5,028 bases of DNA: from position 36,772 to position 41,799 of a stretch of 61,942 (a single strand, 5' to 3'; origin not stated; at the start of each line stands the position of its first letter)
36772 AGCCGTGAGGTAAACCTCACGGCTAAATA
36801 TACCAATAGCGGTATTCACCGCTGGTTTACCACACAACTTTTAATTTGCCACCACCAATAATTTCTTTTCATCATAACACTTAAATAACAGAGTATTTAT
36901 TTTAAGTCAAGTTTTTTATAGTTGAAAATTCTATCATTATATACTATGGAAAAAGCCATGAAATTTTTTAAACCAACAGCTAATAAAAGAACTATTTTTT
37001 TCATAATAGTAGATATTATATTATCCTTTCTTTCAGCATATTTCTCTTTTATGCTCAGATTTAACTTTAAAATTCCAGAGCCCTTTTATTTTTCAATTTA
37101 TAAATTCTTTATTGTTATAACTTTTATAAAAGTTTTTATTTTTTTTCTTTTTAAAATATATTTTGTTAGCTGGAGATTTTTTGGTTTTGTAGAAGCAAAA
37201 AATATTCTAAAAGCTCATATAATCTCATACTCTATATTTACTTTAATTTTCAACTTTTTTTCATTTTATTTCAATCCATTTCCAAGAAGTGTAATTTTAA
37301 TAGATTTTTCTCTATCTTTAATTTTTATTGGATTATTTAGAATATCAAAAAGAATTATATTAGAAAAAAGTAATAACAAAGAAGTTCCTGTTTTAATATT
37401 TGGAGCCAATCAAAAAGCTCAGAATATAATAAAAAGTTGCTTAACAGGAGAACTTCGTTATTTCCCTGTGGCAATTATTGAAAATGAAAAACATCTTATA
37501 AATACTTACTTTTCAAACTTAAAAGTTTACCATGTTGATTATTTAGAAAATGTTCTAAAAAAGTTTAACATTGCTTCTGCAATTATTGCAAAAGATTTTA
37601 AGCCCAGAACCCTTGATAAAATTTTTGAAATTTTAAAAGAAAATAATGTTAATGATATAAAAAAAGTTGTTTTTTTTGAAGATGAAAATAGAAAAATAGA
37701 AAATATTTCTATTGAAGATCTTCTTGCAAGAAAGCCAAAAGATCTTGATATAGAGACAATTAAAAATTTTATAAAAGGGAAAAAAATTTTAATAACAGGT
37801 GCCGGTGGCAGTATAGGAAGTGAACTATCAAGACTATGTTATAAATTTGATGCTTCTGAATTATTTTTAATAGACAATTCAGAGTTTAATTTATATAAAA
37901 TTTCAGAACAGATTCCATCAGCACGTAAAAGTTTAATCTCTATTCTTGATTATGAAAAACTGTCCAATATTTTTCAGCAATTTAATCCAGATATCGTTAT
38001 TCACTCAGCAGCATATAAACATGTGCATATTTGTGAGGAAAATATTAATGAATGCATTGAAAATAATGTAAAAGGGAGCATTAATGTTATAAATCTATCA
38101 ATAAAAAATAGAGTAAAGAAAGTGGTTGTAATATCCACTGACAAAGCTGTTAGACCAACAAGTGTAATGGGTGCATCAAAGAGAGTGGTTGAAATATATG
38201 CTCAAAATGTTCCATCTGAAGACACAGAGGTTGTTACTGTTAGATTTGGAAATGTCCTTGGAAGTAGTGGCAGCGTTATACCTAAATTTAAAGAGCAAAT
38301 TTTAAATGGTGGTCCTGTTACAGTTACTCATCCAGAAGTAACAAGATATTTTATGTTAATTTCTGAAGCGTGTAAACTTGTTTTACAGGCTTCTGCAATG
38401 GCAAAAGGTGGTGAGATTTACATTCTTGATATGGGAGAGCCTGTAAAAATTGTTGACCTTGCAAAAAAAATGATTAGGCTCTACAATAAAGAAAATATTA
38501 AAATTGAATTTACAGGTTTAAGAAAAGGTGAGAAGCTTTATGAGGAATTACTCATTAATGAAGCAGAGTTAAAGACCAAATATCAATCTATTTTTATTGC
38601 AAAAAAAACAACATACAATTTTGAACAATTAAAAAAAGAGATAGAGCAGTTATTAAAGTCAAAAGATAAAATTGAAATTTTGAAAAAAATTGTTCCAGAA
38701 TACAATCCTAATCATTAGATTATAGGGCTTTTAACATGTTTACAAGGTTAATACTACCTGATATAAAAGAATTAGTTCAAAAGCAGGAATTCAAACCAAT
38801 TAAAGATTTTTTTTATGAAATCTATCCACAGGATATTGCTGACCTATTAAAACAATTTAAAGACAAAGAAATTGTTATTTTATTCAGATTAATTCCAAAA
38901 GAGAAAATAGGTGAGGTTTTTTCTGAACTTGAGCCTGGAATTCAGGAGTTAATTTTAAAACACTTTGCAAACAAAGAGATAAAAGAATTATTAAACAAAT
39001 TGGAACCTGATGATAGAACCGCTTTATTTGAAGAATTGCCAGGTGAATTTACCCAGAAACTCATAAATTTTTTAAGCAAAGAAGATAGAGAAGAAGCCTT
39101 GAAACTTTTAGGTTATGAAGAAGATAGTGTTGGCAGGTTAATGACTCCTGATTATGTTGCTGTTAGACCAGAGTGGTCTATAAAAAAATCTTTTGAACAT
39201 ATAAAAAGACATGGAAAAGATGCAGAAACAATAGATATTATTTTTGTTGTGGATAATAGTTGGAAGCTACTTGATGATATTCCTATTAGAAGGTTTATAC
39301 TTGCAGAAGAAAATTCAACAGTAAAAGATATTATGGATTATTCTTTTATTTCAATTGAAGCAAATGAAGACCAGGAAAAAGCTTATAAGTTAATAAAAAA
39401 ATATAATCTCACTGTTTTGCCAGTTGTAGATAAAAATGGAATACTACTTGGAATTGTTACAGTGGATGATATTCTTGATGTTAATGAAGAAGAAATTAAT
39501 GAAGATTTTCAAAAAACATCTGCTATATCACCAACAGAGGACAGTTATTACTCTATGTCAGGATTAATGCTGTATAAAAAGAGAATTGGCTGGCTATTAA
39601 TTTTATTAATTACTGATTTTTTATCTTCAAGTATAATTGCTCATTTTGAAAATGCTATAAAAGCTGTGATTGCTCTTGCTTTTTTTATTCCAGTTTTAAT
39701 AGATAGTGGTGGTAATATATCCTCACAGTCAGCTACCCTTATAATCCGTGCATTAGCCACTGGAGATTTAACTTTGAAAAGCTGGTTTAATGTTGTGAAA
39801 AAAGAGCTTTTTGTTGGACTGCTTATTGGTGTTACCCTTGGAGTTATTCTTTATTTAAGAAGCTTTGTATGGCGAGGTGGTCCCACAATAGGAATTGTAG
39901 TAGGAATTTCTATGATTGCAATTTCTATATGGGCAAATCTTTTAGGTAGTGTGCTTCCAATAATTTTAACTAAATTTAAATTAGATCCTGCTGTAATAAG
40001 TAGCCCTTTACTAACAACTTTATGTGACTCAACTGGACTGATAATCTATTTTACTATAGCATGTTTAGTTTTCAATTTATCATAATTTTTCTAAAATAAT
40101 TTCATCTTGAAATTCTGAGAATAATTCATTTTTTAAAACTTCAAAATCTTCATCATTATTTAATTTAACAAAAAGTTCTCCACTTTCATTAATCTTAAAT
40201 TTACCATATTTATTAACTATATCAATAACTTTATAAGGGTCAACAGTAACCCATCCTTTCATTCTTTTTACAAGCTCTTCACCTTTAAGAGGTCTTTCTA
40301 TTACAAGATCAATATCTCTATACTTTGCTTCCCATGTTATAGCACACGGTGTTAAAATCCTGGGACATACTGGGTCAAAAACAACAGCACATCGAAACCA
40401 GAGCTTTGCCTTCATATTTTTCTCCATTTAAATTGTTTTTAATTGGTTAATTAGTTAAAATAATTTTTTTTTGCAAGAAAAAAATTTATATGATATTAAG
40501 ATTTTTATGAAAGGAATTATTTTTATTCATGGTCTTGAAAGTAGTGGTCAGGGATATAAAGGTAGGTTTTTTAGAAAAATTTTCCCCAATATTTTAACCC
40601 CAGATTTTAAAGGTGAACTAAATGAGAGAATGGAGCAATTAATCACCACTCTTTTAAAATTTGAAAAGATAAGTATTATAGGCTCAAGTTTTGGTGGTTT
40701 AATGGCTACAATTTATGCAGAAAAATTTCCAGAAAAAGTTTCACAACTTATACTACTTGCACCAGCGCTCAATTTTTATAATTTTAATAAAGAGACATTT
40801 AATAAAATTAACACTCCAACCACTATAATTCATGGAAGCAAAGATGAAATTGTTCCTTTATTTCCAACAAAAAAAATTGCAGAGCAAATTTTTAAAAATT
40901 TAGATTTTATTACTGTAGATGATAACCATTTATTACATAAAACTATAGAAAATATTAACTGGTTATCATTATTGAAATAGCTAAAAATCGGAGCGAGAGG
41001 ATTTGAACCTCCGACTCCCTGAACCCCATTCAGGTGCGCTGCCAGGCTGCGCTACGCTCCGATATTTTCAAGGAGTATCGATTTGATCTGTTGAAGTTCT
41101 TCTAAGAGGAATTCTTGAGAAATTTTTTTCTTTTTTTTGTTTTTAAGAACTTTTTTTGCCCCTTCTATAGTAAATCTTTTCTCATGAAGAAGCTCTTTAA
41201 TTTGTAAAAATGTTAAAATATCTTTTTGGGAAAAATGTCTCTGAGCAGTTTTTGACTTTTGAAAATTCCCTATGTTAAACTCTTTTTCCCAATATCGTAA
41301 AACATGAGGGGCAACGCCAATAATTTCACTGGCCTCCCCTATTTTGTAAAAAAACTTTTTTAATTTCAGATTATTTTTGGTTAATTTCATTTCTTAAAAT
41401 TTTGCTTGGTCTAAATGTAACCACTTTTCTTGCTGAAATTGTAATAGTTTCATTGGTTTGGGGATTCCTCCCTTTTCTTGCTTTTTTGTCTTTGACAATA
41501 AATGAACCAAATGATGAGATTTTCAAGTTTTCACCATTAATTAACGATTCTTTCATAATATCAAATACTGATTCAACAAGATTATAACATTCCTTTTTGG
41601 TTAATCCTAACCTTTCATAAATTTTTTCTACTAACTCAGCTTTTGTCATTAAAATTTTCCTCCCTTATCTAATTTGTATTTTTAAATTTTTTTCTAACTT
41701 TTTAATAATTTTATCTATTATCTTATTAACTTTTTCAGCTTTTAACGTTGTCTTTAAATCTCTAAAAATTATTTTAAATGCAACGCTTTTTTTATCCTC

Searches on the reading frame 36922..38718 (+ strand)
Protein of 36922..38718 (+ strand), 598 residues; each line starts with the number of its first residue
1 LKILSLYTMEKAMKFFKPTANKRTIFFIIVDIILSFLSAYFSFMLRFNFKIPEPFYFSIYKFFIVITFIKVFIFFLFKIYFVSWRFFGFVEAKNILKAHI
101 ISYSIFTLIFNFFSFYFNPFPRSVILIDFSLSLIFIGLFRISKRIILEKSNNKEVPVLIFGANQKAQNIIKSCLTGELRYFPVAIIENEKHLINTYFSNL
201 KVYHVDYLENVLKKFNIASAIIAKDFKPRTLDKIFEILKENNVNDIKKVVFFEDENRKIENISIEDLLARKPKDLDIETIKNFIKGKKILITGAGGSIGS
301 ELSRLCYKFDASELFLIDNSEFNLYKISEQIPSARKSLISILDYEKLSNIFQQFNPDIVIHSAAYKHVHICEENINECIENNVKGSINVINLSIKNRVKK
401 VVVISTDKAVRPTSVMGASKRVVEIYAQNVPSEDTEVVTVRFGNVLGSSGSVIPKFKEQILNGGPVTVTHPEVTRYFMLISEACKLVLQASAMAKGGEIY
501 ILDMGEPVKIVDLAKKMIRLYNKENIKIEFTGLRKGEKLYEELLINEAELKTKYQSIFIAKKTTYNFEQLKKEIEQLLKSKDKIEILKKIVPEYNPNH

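Call 9: search_protein_families(library=pfam, proteins=[window:36922-38718:+], max_evalue=0.01)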
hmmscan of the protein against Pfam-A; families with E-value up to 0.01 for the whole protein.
window:36922-38718:+ (598 aa): 8 families
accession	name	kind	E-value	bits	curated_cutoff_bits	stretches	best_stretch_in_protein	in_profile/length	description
PF02719.21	Polysacc_synt_2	-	1.9e-108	362.6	20.2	1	289-561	1-292/293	Polysaccharide biosynthesis protein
PF01370.27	Epimerase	-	1.2e-22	81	20.9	1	289-500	1-237/240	NAD dependent epimerase/dehydratase family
PF04321.23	RmlD_sub_bind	-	2e-12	47.2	27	1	288-408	2-103/287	RmlD substrate binding domain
PF16363.11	GDP_Man_Dehyd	-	6.2e-10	39.5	27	1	290-407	1-130/332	GDP-mannose 4,6 dehydratase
PF01073.25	3Beta_HSD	-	2.2e-08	33.9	22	1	290-413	1-123/280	3-beta hydroxysteroid dehydrogenase/isomerase family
PF00106.31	adh_short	-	1.9e-05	24.7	26.6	1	287-427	1-160/195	short chain dehydrogenase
PF07993.18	NAD_binding_4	-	0.0002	21.1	20.1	1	356-424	89-154/258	Male sterility protein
PF01488.26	Shikimate_DH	-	0.0032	18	24.3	0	282-393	8-112/138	Shikimate / quinate 5-dehydrogenase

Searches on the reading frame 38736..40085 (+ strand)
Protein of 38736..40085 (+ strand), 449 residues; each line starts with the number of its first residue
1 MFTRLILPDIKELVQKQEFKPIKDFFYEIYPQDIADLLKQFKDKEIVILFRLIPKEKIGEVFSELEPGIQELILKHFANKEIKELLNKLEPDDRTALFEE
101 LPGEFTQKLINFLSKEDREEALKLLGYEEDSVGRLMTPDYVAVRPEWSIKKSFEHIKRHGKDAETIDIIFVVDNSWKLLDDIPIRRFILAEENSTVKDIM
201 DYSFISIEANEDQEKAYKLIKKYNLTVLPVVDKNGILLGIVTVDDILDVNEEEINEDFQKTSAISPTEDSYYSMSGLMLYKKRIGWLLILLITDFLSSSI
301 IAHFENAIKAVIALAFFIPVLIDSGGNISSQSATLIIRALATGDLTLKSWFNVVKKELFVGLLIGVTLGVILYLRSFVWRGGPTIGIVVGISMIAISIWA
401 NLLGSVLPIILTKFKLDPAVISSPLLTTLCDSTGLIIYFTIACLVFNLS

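Call 9: search_protein_families(library=pfam, proteins=[window:38736-40085:+], max_evalue=0.01)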
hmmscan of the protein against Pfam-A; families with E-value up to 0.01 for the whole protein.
window:38736-40085:+ (449 aa): 3 families
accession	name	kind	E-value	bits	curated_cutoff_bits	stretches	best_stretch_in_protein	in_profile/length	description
PF01769.21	MgtE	-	6.7e-38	130.2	27.6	1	318-441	1-125/125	Divalent cation transporter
PF03448.22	MgtE_N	-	9.2e-28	97.2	25.9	1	30-130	2-102/102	MgtE intracellular N domain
PF00571.33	CBS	-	1.7e-17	63.9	24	2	196-249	1-54/57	CBS domain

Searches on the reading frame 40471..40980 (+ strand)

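Call 51: search_protein_families(library=pfam, proteins=[window:40471-40980:+], max_evalue=1e-8)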
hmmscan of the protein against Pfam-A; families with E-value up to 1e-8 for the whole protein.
window:40471-40980:+ (169 aa): 4 families
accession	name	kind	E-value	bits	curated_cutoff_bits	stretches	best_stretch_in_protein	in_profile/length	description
PF00561.26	Abhydrolase_1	-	1.8e-14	54.4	25.8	0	50-100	55-104/245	alpha/beta hydrolase fold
PF12146.15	Hydrolase_4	-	4.1e-10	39.8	27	0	65-101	76-112/239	Serine aminopeptidase, S33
PF02230.22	Abhydrolase_2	-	4.7e-09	36.8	23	0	50-151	90-193/217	Phospholipase/Carboxylesterase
PF05728.18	UPF0227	-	8e-09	36.1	21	0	16-112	2-103/187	Uncharacterised protein family (UPF0227)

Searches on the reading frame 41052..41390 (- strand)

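Call 51: search_protein_families(library=pfam, proteins=[window:41052-41390:-], max_evalue=1e-8)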
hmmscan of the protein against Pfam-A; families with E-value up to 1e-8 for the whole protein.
window:41052-41390:- (112 aa): 1 family
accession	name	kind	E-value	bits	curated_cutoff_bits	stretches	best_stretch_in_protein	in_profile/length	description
PF13411.12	MerR_1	-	3.4e-19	69.1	21.6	1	15-84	1-68/69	MerR HTH family regulatory protein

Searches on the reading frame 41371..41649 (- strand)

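Call 51: search_protein_families(library=pfam, proteins=[window:41371-41649:-], max_evalue=1e-8)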
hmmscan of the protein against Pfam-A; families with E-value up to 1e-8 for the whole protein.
window:41371-41649:- (92 aa): 1 family
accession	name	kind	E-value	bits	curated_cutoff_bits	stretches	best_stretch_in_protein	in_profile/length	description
PF00216.26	Bac_DNA_binding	-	7.9e-34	116.2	22.4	1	1-90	1-90/90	Bacterial DNA-binding protein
